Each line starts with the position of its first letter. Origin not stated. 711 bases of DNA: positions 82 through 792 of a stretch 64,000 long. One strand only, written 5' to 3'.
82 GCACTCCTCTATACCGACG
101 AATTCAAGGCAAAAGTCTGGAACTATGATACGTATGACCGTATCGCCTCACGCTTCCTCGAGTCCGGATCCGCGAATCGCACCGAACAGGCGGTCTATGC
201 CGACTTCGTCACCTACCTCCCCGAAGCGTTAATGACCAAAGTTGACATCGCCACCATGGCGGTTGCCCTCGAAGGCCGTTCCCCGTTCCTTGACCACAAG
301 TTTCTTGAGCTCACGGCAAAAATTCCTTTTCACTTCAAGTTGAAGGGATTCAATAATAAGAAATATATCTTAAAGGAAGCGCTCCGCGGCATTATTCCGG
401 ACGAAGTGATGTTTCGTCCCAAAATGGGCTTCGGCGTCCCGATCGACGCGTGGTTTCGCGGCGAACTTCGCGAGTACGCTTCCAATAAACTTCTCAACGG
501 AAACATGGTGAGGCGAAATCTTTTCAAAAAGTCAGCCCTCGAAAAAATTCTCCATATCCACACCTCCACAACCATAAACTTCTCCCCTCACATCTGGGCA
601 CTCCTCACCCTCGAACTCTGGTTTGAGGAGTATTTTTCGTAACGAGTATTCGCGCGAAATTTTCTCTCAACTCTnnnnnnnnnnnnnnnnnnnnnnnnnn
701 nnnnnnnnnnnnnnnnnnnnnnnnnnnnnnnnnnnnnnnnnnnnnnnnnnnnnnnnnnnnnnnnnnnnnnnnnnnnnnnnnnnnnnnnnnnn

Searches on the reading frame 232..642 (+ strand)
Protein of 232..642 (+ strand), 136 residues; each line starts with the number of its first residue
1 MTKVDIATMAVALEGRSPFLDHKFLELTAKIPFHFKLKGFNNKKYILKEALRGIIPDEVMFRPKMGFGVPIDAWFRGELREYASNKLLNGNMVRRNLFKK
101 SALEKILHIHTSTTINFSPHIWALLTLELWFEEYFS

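Call 3: search_protein_families(library=pfam, proteins=[window:232-642:+], max_evalue=0.01)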
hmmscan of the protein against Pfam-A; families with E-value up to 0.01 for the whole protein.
window:232-642:+ (136 aa): 1 family
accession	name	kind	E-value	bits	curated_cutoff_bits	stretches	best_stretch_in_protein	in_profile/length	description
PF00733.27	Asn_synthase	-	6.2e-35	121.9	21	1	2-132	225-354/354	Asparagine synthase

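Call 4: search_protein_families(library=ncbifam, proteins=[window:232-642:+], max_evalue=0.01)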
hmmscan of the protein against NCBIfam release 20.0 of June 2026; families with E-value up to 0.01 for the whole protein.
window:232-642:+ (136 aa): 5 families
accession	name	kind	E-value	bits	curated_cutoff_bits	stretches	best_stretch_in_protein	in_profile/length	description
TIGR03108.1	eps_aminotran_1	hypoth_equivalog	2.6e-35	122.2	816.9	1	2-131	497-625/628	XrtA/PEP-CTERM system amidotransferase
TIGR03104.1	trio_amidotrans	equivalog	6e-26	90.8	570.1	1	3-133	459-588/589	N-acetylglutaminylglutamine amidotransferase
TIGR01536.1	asn_synth_AEB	equivalog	8.6e-17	61.3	267.1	1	5-67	456-517/517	asparagine synthase (glutamine-hydrolyzing)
NF006949.0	PRK09431.1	equivalog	1.6e-13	50.1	499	1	3-93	388-479/554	asparagine synthase B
NF033535.1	lass_lactam_cya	exception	3.3e-07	29.3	525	1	4-131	535-666/668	lasso peptide isopeptide bond-forming cyclase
